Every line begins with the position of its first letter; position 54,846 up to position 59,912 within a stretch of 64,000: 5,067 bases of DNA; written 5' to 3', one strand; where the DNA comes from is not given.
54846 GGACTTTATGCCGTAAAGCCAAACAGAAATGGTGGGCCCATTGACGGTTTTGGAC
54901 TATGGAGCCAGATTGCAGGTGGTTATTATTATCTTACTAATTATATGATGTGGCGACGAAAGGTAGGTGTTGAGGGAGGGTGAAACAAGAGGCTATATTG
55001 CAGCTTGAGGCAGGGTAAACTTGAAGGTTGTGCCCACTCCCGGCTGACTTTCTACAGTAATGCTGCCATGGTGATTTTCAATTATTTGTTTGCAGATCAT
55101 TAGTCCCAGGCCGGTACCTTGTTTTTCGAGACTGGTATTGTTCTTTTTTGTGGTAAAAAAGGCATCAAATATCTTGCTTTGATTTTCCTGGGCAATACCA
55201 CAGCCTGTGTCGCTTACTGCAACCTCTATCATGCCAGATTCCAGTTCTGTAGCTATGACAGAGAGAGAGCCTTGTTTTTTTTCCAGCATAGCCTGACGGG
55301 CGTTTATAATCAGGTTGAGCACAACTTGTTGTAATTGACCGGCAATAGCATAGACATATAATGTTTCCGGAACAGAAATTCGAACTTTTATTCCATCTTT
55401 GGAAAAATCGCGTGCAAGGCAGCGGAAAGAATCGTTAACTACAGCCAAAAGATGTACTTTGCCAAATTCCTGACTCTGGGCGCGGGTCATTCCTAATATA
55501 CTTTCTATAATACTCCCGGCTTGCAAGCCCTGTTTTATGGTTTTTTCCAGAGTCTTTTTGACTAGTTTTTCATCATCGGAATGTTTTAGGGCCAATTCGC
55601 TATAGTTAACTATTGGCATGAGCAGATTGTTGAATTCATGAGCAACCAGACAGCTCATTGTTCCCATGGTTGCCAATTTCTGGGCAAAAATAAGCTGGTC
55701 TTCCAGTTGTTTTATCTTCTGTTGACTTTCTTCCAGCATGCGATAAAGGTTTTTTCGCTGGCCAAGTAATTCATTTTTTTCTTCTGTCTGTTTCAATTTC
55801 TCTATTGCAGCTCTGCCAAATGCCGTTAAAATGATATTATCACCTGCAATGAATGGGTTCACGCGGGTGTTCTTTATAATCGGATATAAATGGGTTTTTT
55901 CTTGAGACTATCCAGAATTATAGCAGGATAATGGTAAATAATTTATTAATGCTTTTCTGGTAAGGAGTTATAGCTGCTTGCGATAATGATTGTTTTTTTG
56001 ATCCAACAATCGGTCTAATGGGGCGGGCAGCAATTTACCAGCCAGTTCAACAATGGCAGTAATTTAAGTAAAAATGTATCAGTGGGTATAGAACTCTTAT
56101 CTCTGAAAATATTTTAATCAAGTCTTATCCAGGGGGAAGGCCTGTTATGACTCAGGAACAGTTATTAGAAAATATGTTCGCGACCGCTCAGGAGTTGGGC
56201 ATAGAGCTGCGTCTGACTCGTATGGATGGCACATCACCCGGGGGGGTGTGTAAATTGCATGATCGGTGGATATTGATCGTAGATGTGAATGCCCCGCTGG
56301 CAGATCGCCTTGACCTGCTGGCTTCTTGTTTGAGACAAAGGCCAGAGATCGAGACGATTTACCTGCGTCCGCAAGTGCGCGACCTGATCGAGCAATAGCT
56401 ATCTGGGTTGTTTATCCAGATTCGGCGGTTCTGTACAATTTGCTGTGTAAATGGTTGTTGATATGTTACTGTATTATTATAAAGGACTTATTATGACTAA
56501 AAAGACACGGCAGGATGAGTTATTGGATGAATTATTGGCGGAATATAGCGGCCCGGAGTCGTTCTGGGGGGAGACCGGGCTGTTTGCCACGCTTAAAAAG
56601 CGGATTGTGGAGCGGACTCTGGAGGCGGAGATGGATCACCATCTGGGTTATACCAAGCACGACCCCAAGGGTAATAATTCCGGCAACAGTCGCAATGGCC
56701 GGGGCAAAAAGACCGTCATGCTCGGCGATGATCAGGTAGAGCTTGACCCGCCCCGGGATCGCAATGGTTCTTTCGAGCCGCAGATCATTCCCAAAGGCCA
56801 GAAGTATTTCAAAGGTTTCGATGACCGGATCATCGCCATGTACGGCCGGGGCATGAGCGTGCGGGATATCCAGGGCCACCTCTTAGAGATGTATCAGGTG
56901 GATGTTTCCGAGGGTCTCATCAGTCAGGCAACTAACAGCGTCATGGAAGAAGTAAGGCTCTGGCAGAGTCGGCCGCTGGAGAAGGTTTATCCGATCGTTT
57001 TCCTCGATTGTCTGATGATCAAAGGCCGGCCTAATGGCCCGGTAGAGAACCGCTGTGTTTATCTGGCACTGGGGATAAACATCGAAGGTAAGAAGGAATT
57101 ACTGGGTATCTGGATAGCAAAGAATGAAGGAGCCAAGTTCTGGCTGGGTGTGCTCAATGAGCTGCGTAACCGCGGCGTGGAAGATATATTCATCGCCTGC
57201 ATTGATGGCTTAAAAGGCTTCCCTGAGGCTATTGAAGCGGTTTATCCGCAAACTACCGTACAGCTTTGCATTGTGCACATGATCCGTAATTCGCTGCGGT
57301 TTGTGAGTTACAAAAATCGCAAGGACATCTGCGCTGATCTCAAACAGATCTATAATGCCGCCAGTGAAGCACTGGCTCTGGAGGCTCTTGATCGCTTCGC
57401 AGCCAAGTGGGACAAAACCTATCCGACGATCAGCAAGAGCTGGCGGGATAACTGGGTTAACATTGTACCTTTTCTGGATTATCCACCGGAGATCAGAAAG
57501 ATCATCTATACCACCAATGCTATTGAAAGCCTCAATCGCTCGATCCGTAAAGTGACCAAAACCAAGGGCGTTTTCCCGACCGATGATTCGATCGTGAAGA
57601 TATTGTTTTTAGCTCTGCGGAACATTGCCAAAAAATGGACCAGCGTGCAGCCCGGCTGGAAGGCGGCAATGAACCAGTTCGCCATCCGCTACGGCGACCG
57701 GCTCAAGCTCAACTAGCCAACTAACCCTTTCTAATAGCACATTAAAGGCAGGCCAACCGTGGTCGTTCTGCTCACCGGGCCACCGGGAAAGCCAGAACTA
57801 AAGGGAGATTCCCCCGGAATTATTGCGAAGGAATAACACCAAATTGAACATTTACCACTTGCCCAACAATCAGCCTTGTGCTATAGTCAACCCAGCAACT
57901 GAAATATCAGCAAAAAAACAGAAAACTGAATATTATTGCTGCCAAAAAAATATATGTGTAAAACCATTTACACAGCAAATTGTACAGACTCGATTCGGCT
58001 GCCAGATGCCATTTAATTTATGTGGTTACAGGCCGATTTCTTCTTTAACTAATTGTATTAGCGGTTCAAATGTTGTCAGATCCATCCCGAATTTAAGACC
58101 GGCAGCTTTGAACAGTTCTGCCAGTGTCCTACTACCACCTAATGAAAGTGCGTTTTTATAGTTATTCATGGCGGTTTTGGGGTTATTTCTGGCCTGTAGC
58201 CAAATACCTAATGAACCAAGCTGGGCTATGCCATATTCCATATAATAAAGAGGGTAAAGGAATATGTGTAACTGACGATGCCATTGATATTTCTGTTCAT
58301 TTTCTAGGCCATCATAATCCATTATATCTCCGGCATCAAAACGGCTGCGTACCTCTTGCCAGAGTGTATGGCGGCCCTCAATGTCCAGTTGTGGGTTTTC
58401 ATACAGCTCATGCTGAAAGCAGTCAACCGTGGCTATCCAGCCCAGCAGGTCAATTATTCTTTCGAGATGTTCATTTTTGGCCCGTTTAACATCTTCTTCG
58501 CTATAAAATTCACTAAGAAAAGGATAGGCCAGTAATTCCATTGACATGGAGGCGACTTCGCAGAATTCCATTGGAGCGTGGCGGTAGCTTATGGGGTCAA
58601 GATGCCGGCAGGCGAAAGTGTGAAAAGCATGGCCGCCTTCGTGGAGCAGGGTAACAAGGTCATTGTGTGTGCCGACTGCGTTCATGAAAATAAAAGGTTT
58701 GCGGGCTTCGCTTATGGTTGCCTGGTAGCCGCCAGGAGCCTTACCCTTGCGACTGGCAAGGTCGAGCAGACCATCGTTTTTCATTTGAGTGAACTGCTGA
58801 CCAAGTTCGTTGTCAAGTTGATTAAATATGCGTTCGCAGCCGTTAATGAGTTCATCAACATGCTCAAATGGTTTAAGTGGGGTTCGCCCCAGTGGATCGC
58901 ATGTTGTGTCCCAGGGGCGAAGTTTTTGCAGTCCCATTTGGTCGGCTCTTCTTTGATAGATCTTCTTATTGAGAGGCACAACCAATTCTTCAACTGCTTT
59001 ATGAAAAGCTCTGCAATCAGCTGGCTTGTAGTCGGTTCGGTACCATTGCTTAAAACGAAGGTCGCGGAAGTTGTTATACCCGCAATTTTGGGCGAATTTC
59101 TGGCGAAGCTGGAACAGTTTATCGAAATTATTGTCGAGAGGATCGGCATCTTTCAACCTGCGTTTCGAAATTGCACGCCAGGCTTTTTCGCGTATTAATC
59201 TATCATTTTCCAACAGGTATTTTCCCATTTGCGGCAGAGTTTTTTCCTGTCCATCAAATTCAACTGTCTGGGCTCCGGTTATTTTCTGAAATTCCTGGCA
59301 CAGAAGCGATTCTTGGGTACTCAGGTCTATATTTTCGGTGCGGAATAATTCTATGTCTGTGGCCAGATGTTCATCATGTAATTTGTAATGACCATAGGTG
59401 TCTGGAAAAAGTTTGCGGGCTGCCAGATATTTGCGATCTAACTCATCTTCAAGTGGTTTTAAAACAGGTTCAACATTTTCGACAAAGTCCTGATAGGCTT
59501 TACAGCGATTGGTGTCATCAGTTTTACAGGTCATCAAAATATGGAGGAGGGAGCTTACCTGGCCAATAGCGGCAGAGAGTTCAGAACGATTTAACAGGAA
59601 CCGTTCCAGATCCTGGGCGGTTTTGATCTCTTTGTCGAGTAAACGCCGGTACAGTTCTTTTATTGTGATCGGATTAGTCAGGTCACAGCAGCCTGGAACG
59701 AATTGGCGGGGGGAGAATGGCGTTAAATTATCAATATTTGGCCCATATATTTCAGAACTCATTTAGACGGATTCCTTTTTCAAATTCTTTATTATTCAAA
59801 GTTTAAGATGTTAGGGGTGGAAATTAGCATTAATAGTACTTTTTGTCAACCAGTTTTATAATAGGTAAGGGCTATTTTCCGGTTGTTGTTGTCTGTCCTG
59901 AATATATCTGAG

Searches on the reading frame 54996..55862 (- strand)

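Call 63: search_protein_families(library=pfam, proteins=[window:54996-55862:-], max_evalue=0.001)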
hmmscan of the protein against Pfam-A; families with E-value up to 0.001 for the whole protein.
window:54996-55862:- (289 aa): 2 families
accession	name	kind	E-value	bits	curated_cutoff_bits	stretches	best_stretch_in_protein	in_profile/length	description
PF02518.31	HATPase_c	-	2.9e-28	99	26.4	1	176-287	5-110/111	Histidine kinase-, DNA gyrase B-, and HSP90-like ATPase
PF00512.31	HisKA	-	5.6e-06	26.8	26.9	1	73-130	9-65/66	His Kinase A (phospho-acceptor) domain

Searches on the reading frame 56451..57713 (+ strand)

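Call 63: search_protein_families(library=pfam, proteins=[window:56451-57713:+], max_evalue=0.001)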
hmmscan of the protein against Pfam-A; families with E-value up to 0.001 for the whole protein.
window:56451-57713:+ (421 aa): 2 families
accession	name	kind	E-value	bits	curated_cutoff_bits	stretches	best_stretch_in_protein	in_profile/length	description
PF00872.24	Transposase_mut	-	1.6e-117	393.1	21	1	36-397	17-377/379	Transposase, Mutator family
PF10551.15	MULE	-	3.2e-05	24.7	27.6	1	204-280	18-99/99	MULE transposase domain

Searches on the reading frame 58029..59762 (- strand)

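Call 63: search_protein_families(library=pfam, proteins=[window:58029-59762:-], max_evalue=0.001)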
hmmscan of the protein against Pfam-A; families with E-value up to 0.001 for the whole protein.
window:58029-59762:- (578 aa): 1 family
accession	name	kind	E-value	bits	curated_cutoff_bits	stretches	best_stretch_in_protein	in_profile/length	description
PF01432.26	Peptidase_M3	-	7.7e-43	147.9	27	1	186-557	6-444/457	Peptidase family M3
